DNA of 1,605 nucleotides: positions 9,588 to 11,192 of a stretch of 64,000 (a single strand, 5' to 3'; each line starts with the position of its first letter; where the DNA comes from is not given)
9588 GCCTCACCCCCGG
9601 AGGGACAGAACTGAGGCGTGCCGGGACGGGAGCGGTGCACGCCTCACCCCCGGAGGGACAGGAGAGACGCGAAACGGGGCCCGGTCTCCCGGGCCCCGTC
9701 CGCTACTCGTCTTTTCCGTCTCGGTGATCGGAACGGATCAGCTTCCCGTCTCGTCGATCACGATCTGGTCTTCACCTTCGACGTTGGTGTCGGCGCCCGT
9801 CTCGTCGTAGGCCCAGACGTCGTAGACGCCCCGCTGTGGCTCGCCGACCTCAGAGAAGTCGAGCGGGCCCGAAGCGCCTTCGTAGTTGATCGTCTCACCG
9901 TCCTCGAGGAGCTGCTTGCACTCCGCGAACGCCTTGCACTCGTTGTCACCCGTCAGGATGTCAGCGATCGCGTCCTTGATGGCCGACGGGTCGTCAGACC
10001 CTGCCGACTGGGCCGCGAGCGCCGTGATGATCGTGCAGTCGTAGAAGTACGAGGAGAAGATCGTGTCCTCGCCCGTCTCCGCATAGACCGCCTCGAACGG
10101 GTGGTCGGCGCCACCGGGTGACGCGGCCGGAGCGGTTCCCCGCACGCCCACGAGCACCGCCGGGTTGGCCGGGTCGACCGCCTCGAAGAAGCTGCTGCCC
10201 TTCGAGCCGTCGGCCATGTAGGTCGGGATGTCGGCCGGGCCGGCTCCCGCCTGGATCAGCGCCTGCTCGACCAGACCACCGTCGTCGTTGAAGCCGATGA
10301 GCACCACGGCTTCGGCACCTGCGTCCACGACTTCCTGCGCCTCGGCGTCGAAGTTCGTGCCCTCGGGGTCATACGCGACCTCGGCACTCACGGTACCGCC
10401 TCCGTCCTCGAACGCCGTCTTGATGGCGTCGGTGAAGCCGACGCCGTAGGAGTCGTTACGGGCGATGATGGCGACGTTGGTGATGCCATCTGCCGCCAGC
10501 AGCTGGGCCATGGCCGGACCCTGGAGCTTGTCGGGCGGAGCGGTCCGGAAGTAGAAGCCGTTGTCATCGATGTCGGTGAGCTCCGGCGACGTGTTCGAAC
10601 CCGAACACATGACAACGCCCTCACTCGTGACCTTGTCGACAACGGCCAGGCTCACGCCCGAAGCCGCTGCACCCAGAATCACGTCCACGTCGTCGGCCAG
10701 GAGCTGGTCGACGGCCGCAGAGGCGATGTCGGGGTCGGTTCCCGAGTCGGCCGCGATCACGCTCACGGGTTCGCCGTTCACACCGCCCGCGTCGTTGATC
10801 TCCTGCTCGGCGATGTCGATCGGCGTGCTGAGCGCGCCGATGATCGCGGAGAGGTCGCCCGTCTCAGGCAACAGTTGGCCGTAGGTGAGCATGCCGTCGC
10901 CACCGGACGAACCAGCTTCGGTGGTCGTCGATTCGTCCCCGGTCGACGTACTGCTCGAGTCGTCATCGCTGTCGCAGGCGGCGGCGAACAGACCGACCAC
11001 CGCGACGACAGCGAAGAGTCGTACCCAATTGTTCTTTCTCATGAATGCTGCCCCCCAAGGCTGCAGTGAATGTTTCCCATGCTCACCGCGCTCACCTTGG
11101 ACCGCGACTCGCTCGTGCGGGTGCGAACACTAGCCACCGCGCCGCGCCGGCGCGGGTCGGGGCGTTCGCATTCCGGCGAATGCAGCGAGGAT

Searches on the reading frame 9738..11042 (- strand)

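Call 50: search_protein_families(library=pfam, proteins=[window:9738-11042:-], max_evalue=0.00001)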
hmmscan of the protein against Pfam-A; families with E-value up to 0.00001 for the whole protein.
window:9738-11042:- (434 aa): 3 families
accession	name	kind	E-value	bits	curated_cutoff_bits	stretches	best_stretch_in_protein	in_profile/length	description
PF13458.12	Peripla_BP_6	-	1.3e-36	127.4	31.7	1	55-361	5-310/343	Periplasmic binding protein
PF01094.35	ANF_receptor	-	1.3e-29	103.8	25.4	1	76-414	7-352/353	Receptor family ligand binding region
PF13433.12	Peripla_BP_5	-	1.7e-08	34.4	27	1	56-246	5-192/363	Periplasmic binding protein domain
